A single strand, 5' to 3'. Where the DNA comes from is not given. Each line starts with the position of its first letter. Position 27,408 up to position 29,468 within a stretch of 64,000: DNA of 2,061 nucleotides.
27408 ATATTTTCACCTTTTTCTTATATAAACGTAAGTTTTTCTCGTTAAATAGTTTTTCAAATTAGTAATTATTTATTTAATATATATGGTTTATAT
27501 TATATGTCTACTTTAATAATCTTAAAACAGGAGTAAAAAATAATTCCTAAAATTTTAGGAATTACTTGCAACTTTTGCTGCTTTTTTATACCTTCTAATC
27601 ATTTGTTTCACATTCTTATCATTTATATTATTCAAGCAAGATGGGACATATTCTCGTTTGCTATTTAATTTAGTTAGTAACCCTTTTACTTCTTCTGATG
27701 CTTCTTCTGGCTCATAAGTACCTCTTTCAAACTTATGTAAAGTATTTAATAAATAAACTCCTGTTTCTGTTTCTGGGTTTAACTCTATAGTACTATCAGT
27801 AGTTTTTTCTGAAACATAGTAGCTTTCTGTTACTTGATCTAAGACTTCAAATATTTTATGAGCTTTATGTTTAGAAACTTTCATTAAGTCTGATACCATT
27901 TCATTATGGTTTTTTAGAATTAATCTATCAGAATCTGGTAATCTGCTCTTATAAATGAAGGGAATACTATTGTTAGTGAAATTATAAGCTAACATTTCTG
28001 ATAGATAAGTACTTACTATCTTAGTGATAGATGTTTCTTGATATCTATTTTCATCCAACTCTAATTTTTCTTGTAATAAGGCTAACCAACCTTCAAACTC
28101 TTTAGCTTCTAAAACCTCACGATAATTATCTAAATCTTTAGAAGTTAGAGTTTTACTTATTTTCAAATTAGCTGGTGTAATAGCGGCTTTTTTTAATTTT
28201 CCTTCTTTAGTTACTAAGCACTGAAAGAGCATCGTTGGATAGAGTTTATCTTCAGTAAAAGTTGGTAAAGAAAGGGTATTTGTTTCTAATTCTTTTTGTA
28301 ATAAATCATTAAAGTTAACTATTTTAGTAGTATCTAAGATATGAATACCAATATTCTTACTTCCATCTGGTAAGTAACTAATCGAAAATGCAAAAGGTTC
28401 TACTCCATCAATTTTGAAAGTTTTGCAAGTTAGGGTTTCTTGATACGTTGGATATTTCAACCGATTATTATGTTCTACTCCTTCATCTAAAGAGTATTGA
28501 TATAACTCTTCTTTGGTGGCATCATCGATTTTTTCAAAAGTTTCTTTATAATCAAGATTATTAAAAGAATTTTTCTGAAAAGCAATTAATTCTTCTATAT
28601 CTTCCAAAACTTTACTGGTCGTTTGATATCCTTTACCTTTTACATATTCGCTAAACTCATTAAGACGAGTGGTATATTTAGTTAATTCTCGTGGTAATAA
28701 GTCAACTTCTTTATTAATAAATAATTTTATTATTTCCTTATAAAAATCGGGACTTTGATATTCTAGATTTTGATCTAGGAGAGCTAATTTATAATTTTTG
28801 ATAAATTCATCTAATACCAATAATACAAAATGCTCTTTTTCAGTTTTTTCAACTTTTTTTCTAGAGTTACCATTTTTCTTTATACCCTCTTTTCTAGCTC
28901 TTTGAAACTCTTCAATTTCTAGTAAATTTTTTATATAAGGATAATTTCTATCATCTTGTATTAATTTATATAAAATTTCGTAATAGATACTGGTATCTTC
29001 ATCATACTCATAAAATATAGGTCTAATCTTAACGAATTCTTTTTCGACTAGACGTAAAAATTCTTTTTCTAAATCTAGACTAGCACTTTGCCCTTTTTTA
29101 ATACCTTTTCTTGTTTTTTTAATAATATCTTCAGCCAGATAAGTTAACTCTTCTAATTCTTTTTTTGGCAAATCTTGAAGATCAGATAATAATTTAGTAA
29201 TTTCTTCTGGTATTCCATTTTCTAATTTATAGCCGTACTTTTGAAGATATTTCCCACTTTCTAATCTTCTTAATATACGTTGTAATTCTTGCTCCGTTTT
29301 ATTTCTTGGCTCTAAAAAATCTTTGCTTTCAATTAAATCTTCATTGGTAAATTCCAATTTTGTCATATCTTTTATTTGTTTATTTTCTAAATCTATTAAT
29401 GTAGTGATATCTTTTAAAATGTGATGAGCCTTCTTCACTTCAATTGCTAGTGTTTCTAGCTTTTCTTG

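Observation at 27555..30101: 848-aa coiled-coil protein with a catalytically degenerate RNase II/R (RNB)-like domain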

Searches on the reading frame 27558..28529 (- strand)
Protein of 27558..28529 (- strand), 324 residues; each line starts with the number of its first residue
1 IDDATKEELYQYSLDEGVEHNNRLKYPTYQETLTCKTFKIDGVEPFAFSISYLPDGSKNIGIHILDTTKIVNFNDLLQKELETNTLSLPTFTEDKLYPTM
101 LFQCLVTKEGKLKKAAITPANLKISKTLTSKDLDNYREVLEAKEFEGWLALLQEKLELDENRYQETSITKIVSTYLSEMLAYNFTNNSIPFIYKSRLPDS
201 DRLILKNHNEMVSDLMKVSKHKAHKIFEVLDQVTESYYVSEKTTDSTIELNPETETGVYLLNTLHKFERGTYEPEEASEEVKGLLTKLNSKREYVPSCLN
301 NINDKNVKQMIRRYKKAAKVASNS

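Call 32: search_solved_structures(query=A3, max_evalue=10, show_alignments=3)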
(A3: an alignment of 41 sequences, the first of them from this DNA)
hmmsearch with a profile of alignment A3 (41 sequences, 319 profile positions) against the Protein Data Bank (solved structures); distinct sequences matched with E-value up to 10: 2.
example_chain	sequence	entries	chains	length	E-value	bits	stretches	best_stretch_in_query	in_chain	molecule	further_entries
8cdu_C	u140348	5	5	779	0.00023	23.6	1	50-150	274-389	Ribonuclease R | RNase R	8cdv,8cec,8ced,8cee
1wj5_A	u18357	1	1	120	0.37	13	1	177-208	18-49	hypothetical protein (RIKEN cDNA 0610009H20)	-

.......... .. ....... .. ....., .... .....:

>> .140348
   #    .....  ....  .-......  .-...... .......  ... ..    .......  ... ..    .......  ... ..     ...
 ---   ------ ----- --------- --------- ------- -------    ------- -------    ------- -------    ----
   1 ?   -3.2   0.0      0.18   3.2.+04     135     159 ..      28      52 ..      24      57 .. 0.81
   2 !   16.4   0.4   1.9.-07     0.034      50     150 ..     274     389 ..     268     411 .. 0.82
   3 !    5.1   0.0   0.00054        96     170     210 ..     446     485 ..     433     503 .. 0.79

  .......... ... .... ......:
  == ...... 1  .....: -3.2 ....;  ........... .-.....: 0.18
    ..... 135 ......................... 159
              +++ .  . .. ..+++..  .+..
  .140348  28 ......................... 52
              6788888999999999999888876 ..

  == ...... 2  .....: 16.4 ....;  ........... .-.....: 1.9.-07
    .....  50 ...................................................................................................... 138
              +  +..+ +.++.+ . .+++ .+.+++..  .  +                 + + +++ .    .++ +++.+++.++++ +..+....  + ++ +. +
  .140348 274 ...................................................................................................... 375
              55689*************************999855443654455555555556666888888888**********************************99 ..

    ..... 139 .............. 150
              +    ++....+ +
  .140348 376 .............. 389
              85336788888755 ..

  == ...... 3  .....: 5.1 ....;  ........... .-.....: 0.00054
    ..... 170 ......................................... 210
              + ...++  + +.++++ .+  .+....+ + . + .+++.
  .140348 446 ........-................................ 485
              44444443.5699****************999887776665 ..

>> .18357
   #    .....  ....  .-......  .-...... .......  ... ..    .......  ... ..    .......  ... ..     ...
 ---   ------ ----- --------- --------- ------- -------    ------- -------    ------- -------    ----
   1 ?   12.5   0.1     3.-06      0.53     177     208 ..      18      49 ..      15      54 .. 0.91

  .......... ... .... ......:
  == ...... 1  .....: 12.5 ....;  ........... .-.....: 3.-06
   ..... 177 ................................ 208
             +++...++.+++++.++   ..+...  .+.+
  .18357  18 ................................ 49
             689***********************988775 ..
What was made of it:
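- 27657..28439 (-): Residues 555-815: trimmed RNB (RNase II/R) fold of about 260 aa, against about 370 aa in active enzymes. HMM against PDB gives RNase R at E 2.3e-4 (call 32).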

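Call 44: predict_structure(alignment_id=A3)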
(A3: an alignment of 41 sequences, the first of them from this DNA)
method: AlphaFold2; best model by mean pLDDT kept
length: 324 residues; sequences in the alignment: 41
mean_pLDDT: 92.4   pTM: 0.88
mean pLDDT of the five models: 92.4, 92.1, 91.5, 90.7, 90.4
residues with pLDDT >= 90: 241; 70-90: 80; 50-70: 3; < 50: 0
segments of 3 or more residues with pLDDT < 50: none
pLDDT, mean of each block of 10 residues (from residue 1): 89 96 98 97 97 96 95 89 90 97 96 92 97 94 96 94 92 96 92 88 84 90 86 83 93 95 95 92 94 86 92 89 80
secondary structure, 60 per line:
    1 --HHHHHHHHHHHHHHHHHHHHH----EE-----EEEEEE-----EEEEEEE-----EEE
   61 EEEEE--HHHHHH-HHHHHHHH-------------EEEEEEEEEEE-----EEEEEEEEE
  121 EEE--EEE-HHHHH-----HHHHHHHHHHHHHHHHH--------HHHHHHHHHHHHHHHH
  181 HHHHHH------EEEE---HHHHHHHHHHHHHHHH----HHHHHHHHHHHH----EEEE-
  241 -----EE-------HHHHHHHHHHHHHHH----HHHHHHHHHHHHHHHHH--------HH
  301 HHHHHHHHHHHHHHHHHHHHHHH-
elements in order: H3-23 E35-40 E46-52 E58-65 H68-73 H75-82 E96-106 E112-123 E126-128 H130-134 H140-156 H165-186 E193-196 H200-215 H220-231 E236-239 H255-269 H274-290 H299-323
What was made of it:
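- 27657..28439 (-): AF2 model pLDDT 92.4, pTM 0.88 (call 44).
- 27558..27641 (-): Residues 821-848: basic C-terminal helix (pI 10.3). AF2 helix at A3 positions 299-323 (call 44).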

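Call 46: fold_search(model_id=the predicted structure, library=pdb)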
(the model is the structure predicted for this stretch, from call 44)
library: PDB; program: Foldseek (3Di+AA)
matches with E <= 10: 563; with E <= 0.001: 43
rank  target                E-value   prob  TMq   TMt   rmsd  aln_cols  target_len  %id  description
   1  8cdu_C                1.0e-10  1.00  0.61  0.31  11.2       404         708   13  Rnase R bound to a 30S degradation intermediate (main state) (released 2023-12-20)
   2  8cdv_C                1.0e-10  1.00  0.56  0.42  11.9       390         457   15  Rnase R bound to a 30S degradation intermediate (state II) (released 2023-12-20)
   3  7did_A                2.6e-10  1.00  0.58  0.32  11.2       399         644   13  Mycoplasma genitalium RNase R in complex with ribose methylated single-stranded RNA (released 2021-03-17)
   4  7dcy                  6.3e-10  1.00  0.52  0.29  11.6       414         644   13  Apo form of Mycoplasma genitalium RNase R (released 2021-03-17)
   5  2ix1_A                1.3e-09  1.00  0.52  0.28  12.2       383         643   12  RNase II D209N mutant (released 2006-10-05)
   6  7dol_A                1.4e-09  1.00  0.53  0.33  11.9       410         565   13  Mycoplasma genitalium RNase R in complex with double-stranded RNA (released 2021-03-17)
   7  7dic_A                1.7e-09  1.00  0.57  0.31  11.5       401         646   13  Mycoplasma genitalium RNase R in complex with single-stranded RNA (released 2021-03-17)
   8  7am1_A                2.0e-09  1.00  0.56  0.25   9.9       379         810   12  Structure of yeast Ssd1, a pseudonuclease (released 2021-08-11)
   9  2ix0                  2.1e-09  1.00  0.49  0.27  12.4       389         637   12  RNase II (released 2006-10-05)
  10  6f3h_B                2.3e-09  1.00  0.56  0.25  15.9       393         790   12  Crystal structure of Dss1 exoribonuclease active site mutant D477N from Candida glabrata (released 2018-01-17)
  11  6f3h_A                2.9e-09  1.00  0.55  0.26  10.1       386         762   13  Crystal structure of Dss1 exoribonuclease active site mutant D477N from Candida glabrata (released 2018-01-17)
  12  6d6q_K                2.9e-09  1.00  0.56  0.24  15.3       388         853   12  Human nuclear exosome-MTR4 RNA complex - overall reconstruction (released 2018-06-20)
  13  7am1_B                3.0e-09  1.00  0.55  0.25  10.8       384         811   11  Structure of yeast Ssd1, a pseudonuclease (released 2021-08-11)
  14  6h25_J                3.4e-09  1.00  0.57  0.24  11.0       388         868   11  Human nuclear RNA exosome EXO-10-MPP6 complex (released 2018-08-15)
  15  4ro1_A                1.2e-08  1.00  0.61  0.37  12.1       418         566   10  An 3'-5'-exoribonuclease that specifically recognizes RNAs. (released 2015-06-10)
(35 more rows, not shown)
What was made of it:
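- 27657..28439 (-): Foldseek PDB hits are all RNB-family (call 46).
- On RNase II/R (RNB, PF00773) superfamily: Foldseek: 43 RNB-family PDB chains at E 1e-10 to 2e-5, probability 1.00, TM (query) 0.5-0.61, next hit E 0.23 (call 46).
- On Ssd1-type RNase II pseudonucleases: Best matches are bacterial RNase R (calls 32, 46).
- Closest known: Bacterial RNase R. Same: It is the best sequence and structure match (calls 32, 46).
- Closest known: Deinococcus radiodurans short RNase II-family protein. Same: It matches at E about 1e-6 (call 46).
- Checked: Foldseek of the AF2 model gives 43 RNB-family hits at E 1e-10 to 2e-5, then nothing below 0.23 (call 46).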

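Call 93: fold_search(model_id=the predicted structure, library=viral)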
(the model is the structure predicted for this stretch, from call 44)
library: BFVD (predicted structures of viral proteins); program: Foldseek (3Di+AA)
matches with E <= 10: 651; with E <= 0.001: 6
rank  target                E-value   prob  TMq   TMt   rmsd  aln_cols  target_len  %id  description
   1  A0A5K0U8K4            9.9e-10  1.00  0.56  0.30  13.8       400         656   12  Putative rrp44-like exonuclease [Yasminevirus sp. GU-2018]
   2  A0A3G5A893            2.4e-08  1.00  0.56  0.32   8.8       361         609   12  Exosome complex exonuclease RRP44-like [Homavirus sp.]
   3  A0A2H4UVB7            2.9e-08  1.00  0.56  0.37  10.7       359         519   11  DIS3-like exonuclease 1 [Bodo saltans virus]
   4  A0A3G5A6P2            3.6e-08  1.00  0.50  0.31  14.7       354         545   12  Putative rrp44-like exonuclease [Harvfovirus sp.]
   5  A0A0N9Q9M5            8.2e-08  1.00  0.53  0.33  14.7       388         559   10  Ribonuclease II family protein [Chrysochromulina ericina virus CeV-01B]
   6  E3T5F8                1.6e-07  1.00  0.48  0.35  10.8       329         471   12  Putative exoribonuclease [Cafeteria roenbergensis virus (strain BV-PW1)]
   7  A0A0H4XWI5            1.0e-03  0.99  0.36  0.24  14.1       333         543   11  Uncharacterized protein [Salmon gill poxvirus]
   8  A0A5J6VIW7            2.9e-03  0.99  0.39  0.29  11.2       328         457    8  RNB domain protein [Megaviridae environmental sample]
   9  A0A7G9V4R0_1          6.8e-02  0.07  0.11  0.05  25.7       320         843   11  (no name in the UniProt tables at hand)
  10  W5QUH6                1.1e-01  0.16  0.13  0.24  15.1       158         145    8  Uncharacterized protein [Bacillus phage BPS10C]
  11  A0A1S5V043            1.8e-01  0.06  0.09  0.17  14.6       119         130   17  (no name in the UniProt tables at hand)
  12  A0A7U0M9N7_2          2.3e-01  0.03  0.10  0.03  24.8       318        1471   10  RNA-dependent RNA polymerase (Fragment) [Soybean thrips negative-stranded RNA virus 2]
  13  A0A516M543            2.6e-01  0.08  0.10  0.13  10.8       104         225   15  (no name in the UniProt tables at hand)
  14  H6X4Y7                3.1e-01  0.07  0.08  0.04  20.5       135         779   10  Putative structural protein [Klebsiella phage vB_KleM_RaK2]
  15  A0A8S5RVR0            3.1e-01  0.06  0.11  0.13  16.8       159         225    9  Uncharacterized protein [Siphoviridae sp. ctHip2]
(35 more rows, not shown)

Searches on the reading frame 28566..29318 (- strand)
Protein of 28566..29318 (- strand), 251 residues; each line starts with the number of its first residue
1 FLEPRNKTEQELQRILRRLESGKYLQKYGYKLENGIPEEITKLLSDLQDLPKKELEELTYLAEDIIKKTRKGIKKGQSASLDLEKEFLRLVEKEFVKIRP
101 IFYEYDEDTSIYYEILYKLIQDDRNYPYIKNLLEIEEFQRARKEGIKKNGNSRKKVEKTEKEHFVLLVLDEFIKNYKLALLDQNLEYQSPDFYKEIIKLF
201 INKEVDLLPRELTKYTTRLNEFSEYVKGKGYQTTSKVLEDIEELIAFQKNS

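Call 64: search_solved_structures(query=A4, max_evalue=10, show_alignments=1)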
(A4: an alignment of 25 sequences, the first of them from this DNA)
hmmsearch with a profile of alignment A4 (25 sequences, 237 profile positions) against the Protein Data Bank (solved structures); distinct sequences matched with E-value up to 10: 10.
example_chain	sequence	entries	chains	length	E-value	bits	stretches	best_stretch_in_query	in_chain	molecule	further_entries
8acu_A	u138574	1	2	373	0.32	13.7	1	159-207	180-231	GTP pyrophosphokinase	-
7mwr_B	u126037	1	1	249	0.4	13.4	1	9-154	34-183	LHD101B4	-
3qfl_A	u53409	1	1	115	0.73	12.6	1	9-101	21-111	MLA10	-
5t1y_A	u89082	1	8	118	0.78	12.5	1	9-101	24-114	MLA10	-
3ecm_A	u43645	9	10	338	0.81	12.4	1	58-136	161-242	High affinity cAMP-specific and IBMX-insensitive 3',5'-cyclic phosphodiesterase 8A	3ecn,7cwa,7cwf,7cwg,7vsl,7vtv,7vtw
8yta_A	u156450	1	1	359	0.9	12.3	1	58-136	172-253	High affinity cAMP-specific and IBMX-insensitive 3',5'-cyclic phosphodiesterase 8A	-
1v2a_A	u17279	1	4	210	0.92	12.2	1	166-222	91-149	glutathione transferase gst1-6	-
5cwb_A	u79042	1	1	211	1.1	12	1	8-139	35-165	Designed helical repeat protein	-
9hac_B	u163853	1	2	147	1.4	11.6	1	6-101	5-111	BBF-14_binder4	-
5k7v_A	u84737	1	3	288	6.5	9.5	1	6-98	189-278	Designed protein HR00C3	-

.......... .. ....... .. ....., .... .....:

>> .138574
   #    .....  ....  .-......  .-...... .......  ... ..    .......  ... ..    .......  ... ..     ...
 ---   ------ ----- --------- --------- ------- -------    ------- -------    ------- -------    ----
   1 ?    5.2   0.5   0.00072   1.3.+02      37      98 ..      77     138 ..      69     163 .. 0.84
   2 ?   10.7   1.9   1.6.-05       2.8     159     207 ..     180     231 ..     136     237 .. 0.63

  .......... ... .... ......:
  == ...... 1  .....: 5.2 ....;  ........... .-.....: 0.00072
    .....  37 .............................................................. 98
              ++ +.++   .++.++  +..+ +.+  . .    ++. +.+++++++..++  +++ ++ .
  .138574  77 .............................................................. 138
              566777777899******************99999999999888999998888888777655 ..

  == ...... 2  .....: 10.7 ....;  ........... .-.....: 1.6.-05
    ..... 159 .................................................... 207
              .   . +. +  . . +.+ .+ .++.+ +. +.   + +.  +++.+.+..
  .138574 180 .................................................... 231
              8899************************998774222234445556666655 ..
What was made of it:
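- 28527..29351 (-): Residues 251-525: central helical domain. Residues 370-500 carry the family's most conserved motifs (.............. at 373-387; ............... at 430-444). No PDB sequence relative, best E 0.32 (call 64).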
